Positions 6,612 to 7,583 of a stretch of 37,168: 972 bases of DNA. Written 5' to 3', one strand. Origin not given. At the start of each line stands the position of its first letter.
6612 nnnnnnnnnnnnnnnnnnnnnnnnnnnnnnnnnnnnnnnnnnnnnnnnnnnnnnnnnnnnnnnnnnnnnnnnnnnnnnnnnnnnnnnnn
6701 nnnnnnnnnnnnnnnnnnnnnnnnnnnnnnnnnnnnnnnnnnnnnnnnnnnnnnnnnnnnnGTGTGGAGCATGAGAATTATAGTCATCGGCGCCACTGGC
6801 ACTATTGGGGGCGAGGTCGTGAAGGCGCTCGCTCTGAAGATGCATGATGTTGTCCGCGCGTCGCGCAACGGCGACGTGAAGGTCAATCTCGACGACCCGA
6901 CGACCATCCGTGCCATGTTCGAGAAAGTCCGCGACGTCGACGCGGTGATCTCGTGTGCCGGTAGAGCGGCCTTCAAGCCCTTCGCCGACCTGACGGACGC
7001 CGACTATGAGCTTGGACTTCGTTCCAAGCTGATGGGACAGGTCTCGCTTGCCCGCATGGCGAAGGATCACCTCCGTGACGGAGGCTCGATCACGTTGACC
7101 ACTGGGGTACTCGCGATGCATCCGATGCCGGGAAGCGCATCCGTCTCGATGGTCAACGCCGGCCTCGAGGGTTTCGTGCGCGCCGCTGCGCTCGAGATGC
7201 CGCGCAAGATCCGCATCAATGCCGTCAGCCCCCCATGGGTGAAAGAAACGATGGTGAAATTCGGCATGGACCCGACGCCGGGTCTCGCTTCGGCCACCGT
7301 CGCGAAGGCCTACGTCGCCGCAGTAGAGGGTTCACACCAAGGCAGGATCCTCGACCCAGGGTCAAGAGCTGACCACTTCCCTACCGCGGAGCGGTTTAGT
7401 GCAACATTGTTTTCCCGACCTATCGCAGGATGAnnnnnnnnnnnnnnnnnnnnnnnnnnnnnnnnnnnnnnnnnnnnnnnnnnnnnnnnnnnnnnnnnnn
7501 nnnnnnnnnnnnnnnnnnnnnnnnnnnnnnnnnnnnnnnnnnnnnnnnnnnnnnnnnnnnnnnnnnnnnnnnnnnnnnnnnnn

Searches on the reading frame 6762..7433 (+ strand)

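Call 14: search_protein_families(library=pfam, proteins=[window:6762-7433:+], max_evalue=0.001)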
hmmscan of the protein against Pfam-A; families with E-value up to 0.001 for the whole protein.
window:6762-7433:+ (223 aa): 6 families
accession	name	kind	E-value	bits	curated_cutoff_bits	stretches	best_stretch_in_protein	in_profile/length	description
PF13561.12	adh_short_C2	-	1.6e-19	70.9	27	1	20-167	36-183/236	Enoyl-(Acyl carrier protein) reductase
PF00106.31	adh_short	-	3e-15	56.6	26.6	1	47-165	66-187/195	short chain dehydrogenase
PF23441.1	SDR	-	1.3e-09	38.3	27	1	48-187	79-222/258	SDR-like rossmann domain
PF01370.27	Epimerase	-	1e-07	32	20.9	1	6-101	1-103/240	NAD dependent epimerase/dehydratase family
PF08659.16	KR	-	1.2e-06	29.1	22.6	1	38-141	61-162/180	KR domain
PF04321.23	RmlD_sub_bind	-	6.6e-06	25.8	27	1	4-70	1-63/287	RmlD substrate binding domain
